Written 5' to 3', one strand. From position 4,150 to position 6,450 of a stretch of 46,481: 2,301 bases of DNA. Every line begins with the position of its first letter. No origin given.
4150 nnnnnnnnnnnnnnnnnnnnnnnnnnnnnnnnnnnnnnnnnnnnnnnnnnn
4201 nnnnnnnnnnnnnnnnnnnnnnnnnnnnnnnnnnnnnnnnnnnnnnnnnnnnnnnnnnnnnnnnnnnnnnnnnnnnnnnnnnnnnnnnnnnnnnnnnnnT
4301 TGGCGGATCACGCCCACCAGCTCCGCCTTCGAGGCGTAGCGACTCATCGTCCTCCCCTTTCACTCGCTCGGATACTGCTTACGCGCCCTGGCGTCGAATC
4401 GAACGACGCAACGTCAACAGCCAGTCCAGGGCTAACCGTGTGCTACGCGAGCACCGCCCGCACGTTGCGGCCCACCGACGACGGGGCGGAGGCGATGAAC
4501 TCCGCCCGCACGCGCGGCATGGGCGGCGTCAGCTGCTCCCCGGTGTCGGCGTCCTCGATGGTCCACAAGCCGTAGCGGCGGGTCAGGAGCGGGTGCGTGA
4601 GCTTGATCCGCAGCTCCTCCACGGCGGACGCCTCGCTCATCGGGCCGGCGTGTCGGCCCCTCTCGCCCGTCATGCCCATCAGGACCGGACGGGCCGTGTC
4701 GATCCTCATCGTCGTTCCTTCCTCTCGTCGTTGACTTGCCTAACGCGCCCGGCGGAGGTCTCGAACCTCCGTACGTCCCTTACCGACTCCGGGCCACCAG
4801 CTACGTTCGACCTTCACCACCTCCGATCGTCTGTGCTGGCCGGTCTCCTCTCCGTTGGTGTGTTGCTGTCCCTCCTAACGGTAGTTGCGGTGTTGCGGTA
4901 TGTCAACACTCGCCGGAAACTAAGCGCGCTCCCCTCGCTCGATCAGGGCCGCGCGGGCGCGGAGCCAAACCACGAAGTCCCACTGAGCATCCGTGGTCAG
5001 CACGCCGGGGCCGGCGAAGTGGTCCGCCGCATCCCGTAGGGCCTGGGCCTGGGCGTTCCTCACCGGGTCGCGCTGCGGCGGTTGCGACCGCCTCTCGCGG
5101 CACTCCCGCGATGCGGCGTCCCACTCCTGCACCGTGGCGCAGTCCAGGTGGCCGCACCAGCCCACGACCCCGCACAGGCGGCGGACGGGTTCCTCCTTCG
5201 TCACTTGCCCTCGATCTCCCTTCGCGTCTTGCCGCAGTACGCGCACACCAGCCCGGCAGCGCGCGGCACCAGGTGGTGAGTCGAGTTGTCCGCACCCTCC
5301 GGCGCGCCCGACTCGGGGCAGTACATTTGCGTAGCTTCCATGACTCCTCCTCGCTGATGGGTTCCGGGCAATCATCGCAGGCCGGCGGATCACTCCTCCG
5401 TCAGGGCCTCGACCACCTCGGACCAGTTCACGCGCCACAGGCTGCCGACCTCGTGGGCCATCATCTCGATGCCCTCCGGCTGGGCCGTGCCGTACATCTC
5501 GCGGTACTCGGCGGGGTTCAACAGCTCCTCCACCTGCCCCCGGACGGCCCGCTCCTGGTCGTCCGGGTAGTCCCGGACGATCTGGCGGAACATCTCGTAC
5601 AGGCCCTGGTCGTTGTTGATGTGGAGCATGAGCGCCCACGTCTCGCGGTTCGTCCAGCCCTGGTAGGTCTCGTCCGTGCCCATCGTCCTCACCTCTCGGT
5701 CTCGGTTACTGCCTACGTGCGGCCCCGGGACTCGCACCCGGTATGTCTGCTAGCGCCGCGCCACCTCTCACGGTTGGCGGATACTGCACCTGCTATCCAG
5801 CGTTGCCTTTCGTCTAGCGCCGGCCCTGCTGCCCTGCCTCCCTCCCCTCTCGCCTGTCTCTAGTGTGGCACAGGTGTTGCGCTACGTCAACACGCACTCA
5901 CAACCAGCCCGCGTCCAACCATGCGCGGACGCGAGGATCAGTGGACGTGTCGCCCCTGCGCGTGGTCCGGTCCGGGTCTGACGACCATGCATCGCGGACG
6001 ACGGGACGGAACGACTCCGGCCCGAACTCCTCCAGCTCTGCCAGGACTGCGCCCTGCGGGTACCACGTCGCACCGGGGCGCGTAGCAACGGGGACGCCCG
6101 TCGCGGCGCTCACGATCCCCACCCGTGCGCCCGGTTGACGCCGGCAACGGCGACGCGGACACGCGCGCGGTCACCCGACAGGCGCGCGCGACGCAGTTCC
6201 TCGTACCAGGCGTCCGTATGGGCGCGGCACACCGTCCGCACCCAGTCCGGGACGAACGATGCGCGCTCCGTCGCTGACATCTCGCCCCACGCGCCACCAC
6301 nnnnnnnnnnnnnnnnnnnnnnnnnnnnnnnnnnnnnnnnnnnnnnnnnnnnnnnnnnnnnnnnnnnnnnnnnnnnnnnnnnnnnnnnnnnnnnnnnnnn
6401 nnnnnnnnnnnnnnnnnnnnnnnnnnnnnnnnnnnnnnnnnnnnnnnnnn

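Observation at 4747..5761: tRNA-like acceptor/T-arm minihelices in two long 5' leaders of the leftward operon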

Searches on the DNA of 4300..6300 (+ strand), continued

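Call 112: search_with_rna_model(model_id=R2, sources=[L098, L099, L100, L101, L102, L103, L104, L105, L106, L107, L108, L109, L110, L111, L112, L113, L114, L115, L116, L117, L118, L119, L120, L121, L122, L123, L124, L125, L126, L127, L128, L129, L130, L131, L132, L133, L134, L135, L136, L137, L138, L139, L140, L141, L142, L143, L144, L145, L146, L147, L148, L149, L150, L151, L152, L153, L154, L155, L156, L157, L158, L159, L160, L161, L162, L163, L164, L165, L166, L167, L168, L169, L170, L171, L172, L173, L174, L175, L176, L006, L096, L097], max_evalue=1)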
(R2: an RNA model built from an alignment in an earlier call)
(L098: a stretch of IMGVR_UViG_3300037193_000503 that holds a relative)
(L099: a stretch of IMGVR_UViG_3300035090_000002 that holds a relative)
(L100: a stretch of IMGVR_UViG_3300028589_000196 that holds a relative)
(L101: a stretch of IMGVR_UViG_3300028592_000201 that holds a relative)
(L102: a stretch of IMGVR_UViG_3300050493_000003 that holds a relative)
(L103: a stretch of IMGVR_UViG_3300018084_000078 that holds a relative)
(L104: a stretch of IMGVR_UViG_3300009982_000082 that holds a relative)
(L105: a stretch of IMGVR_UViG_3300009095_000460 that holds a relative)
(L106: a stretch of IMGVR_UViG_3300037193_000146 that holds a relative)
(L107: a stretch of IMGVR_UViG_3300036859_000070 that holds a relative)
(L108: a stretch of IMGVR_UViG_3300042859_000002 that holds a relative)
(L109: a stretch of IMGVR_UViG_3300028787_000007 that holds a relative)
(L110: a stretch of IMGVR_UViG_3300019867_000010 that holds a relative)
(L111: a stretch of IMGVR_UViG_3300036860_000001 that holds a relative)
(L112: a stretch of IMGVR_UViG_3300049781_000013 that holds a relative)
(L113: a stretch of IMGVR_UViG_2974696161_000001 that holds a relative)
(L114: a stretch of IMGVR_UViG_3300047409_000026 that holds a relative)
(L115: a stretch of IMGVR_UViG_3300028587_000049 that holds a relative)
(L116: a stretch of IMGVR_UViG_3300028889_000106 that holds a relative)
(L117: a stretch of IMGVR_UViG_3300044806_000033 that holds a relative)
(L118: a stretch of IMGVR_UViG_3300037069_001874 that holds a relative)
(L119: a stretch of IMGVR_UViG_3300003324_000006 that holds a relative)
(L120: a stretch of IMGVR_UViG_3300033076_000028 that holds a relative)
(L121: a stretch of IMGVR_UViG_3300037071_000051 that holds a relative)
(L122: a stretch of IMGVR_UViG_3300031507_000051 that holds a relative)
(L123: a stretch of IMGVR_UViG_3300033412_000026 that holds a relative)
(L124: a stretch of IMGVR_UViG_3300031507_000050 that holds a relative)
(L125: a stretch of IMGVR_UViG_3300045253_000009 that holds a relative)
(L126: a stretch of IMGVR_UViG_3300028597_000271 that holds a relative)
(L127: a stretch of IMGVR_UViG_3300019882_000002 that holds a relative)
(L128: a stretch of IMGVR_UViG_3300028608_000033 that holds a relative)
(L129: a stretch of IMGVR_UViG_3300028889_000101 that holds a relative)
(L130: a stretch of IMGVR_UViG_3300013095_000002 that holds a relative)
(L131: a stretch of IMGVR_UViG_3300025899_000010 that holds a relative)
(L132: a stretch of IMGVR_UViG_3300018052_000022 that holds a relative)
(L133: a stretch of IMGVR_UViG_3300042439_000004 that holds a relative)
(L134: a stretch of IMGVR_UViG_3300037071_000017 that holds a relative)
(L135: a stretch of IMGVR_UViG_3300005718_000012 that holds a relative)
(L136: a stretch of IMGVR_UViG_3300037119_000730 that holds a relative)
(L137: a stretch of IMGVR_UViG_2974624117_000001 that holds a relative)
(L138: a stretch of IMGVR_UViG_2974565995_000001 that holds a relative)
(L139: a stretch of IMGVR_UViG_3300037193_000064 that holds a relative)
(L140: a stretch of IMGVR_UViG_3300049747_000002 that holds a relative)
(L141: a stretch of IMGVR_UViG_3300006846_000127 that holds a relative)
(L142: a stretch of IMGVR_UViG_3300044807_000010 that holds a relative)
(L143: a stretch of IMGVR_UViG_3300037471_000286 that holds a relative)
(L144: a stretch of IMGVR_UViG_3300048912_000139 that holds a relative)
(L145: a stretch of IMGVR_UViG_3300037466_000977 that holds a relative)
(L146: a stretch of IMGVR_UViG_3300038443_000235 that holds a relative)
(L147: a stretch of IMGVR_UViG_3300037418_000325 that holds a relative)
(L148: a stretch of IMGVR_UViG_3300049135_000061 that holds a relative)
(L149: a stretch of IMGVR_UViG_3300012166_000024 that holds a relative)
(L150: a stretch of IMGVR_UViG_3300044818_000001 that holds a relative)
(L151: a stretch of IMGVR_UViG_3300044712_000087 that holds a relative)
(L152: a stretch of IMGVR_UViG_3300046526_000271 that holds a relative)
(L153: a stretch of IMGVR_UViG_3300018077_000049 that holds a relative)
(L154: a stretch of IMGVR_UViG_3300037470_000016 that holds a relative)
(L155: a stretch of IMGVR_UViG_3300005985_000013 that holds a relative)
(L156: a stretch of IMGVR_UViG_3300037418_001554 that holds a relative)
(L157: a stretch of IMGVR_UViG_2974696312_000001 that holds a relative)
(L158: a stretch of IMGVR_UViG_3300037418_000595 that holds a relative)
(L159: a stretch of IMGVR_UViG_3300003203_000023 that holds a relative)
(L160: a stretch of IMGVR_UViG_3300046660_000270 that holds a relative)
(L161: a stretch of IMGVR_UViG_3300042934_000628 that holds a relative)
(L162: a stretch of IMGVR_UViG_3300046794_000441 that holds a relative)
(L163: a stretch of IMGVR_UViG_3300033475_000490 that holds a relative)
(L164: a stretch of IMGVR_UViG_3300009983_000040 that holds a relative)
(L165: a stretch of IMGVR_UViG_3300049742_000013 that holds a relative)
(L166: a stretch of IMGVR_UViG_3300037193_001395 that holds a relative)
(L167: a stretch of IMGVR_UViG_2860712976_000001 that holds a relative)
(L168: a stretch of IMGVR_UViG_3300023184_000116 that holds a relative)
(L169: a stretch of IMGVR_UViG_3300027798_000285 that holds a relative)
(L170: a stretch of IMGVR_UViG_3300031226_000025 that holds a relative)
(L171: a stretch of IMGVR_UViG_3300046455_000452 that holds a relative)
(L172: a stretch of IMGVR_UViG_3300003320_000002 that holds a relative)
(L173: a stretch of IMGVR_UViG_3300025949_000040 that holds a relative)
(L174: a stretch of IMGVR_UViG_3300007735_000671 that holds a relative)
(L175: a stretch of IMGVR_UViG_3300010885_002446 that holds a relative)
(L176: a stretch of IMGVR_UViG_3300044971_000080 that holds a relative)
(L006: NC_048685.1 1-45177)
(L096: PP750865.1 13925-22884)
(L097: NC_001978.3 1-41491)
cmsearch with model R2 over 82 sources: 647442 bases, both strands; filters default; matches with E-value up to 1: 11.
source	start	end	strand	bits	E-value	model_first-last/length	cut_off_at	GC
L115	4317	4362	+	32.8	0.0049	1-54/54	no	0.7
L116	1197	1242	+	32.8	0.0049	1-54/54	no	0.7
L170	3760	3804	+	26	0.097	1-54/54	no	0.58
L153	5318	5366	+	24.3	0.21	1-54/54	no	0.69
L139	5322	5370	+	22.3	0.49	1-54/54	no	0.67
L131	5889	5936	+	21.4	0.74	1-54/54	no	0.62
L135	6258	6305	+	21.4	0.74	1-54/54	no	0.62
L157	5098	5146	+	20.8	0.95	1-54/54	no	0.63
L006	17196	17244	+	20.8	0.95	1-54/54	no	0.63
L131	4897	4945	+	20.7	0.98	1-54/54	no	0.63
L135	5266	5314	+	20.7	0.98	1-54/54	no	0.63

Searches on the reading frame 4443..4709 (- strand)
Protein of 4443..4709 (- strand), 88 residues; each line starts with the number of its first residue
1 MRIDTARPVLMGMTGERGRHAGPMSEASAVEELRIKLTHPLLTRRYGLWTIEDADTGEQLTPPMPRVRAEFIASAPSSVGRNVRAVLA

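Call 18: search_protein_families(library=pfam, proteins=[window:4443-4709:-], max_evalue=0.01)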
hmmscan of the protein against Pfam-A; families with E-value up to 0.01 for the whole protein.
window:4443-4709:- (88 aa): 0 families

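Call 19: search_protein_families(library=phrogs, proteins=[window:4443-4709:-], max_evalue=0.001)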
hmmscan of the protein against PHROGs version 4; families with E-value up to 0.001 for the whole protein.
window:4443-4709:- (88 aa): 0 families

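Call 26: find_encoding_contigs(protein=window:4443-4709:-, flank=3000, max_places=10)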
Protein window:4443-4709:- (88 aa): 1 contig read that carries it; 1 place shown.
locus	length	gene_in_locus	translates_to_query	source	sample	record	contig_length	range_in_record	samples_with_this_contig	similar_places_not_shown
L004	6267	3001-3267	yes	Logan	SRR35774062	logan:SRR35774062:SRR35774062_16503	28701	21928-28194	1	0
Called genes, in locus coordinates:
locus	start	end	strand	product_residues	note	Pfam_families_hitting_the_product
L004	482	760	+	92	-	-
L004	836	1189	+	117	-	-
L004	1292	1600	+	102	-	-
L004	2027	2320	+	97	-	PF23907:DUF7249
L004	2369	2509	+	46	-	-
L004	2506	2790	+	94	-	-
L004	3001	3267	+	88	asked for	-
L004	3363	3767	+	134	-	-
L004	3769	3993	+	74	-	-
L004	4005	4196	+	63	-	-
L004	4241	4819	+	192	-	-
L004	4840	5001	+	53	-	-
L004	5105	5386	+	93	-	-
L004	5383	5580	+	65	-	-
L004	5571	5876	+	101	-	-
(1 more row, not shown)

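Call 27: find_related_loci(query=window:4443-4709:-, collection=viral_contigs, flank=3000)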
Query window:4443-4709:- (88 aa) in viral_contigs; peptide patterns used: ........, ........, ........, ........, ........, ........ (x = any residue, [..] = any of these).
53 stretches matched a pattern, but none encodes a relative of the query by tblastn (E <= 1e-3).

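Call 28: find_homologous_proteins(query=window:4443-4709:-, max_evalue=0.001)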
Query window:4443-4709:- (88 aa): 2 proteins with E <= 0.001 among 3 candidates.
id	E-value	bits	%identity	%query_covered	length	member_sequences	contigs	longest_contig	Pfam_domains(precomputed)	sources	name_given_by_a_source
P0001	2.8e-50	185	100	100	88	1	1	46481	-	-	-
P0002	1.0e-28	117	73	91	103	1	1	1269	-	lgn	-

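Call 29: find_encoding_contigs(protein=P0002, flank=5000, max_places=10)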
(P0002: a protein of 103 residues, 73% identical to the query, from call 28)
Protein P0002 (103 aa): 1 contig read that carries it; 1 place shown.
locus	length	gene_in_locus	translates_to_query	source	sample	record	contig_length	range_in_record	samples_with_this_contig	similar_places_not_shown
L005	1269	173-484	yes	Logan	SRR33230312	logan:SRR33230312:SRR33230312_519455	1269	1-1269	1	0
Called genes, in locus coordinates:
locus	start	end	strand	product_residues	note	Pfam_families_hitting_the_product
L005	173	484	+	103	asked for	-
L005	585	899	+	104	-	-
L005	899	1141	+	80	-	-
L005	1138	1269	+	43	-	?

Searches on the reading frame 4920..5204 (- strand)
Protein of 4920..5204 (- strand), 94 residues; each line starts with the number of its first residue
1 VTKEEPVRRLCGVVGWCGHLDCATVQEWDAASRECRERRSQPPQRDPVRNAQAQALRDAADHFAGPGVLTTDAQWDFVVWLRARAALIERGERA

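Call 18: search_protein_families(library=pfam, proteins=[window:4920-5204:-], max_evalue=0.01)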
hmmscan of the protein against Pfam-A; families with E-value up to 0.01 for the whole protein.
window:4920-5204:- (94 aa): 0 families

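Call 19: search_protein_families(library=phrogs, proteins=[window:4920-5204:-], max_evalue=0.001)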
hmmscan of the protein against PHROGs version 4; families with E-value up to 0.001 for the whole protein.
window:4920-5204:- (94 aa): 0 families

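Call 32: find_homologous_proteins(query=window:4920-5204:-, max_evalue=0.001)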
Query window:4920-5204:- (94 aa): 1 proteins with E <= 0.001 among 17 candidates.
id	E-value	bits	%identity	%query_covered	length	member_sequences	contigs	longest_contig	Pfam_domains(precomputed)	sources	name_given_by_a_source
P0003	2.1e-57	209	99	100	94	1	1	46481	-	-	-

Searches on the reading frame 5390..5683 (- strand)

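Call 18: search_protein_families(library=pfam, proteins=[window:5390-5683:-], max_evalue=0.01)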
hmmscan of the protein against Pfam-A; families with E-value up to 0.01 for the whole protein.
window:5390-5683:- (97 aa): 1 family
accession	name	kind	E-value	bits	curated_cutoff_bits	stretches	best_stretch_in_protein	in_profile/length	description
PF23907.1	DUF7249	-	2.2e-10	41.8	27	1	4-56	2-53/93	Family of unknown function (DUF7249)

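Call 19: search_protein_families(library=phrogs, proteins=[window:5390-5683:-], max_evalue=0.001)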
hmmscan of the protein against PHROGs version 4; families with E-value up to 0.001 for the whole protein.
window:5390-5683:- (97 aa): 1 family
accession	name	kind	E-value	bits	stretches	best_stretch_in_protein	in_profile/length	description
phrog_871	-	unknown function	1.3e-10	42.7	1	2-49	9-55/140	-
